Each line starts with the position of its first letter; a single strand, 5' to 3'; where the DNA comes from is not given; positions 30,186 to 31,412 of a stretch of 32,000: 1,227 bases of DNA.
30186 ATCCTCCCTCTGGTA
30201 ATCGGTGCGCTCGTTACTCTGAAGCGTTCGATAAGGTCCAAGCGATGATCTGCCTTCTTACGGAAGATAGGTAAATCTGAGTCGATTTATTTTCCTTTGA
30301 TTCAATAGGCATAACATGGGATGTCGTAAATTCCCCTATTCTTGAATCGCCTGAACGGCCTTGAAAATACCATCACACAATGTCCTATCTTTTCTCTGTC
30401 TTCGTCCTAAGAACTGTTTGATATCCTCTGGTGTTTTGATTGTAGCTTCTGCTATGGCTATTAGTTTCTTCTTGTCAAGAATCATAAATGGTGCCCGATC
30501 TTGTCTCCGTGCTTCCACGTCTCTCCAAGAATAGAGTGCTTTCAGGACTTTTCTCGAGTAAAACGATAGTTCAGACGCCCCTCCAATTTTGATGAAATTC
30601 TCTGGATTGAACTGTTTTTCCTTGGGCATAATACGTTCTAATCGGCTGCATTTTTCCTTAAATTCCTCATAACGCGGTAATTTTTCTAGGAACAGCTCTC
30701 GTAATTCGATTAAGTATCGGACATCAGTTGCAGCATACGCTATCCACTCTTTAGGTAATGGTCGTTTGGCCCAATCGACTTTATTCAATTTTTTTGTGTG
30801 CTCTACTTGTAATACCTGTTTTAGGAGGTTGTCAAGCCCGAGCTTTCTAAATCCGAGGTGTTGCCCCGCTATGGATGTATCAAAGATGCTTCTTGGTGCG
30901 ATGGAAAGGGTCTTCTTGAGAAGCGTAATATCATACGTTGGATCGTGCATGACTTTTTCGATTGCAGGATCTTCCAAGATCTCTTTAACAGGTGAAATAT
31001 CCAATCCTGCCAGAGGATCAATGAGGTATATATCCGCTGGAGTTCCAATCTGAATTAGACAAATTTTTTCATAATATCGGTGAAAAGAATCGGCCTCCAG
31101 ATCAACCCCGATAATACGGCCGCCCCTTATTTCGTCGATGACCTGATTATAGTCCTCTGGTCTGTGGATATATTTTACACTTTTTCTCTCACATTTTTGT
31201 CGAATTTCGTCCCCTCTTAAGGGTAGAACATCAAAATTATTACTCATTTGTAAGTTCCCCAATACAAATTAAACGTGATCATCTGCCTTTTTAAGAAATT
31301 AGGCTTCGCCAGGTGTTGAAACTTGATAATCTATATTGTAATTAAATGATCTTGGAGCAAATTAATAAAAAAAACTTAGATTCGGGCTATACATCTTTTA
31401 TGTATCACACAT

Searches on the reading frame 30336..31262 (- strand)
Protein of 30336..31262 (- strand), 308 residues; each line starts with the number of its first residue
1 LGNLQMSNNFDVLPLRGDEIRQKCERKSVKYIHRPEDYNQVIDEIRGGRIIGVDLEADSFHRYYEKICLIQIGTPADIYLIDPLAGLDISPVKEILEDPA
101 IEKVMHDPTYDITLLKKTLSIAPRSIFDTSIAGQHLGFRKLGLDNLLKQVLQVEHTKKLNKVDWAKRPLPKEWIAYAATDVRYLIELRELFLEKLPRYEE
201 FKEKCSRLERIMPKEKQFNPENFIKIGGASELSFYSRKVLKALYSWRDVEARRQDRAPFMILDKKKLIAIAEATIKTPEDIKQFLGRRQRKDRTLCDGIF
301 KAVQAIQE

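Call 3: search_protein_families(library=pfam, proteins=[window:30336-31262:-])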
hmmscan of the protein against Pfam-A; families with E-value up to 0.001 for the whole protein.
window:30336-31262:- (308 aa): 2 families
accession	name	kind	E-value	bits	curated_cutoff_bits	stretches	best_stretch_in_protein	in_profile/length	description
PF01612.26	DNA_pol_A_exo1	-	9.5e-41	139.9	23.6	1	32-195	4-172/173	3'-5' exonuclease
PF00570.28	HRDC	-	1.2e-11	44.8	23.8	1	237-302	2-67/68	HRDC domain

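Call 4: search_protein_families(library=ncbifam, proteins=[window:30336-31262:-])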
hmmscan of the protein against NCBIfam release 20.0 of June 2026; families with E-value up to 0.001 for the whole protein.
window:30336-31262:- (308 aa): 5 families
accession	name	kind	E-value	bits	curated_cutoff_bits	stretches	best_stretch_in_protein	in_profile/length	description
TIGR01388.1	rnd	equivalog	9.3e-46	156.7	298.95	1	32-304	2-276/363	ribonuclease D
NF008089.0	PRK10829.1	equivalog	1.5e-27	96.6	516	1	32-272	6-249/375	ribonuclease D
NF011539.0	PRK14975.1-3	equivalog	5.2e-22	77.9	640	1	25-196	43-221/628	bifunctional 3'-5' exonuclease/DNA polymerase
NF011540.0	PRK14975.1-4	equivalog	1.1e-20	73.7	601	1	29-201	3-170/576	bifunctional 3'-5' exonuclease/DNA polymerase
NF004397.1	PRK05755.1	equivalog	4.2e-07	28.9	720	1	22-210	289-492/889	DNA polymerase I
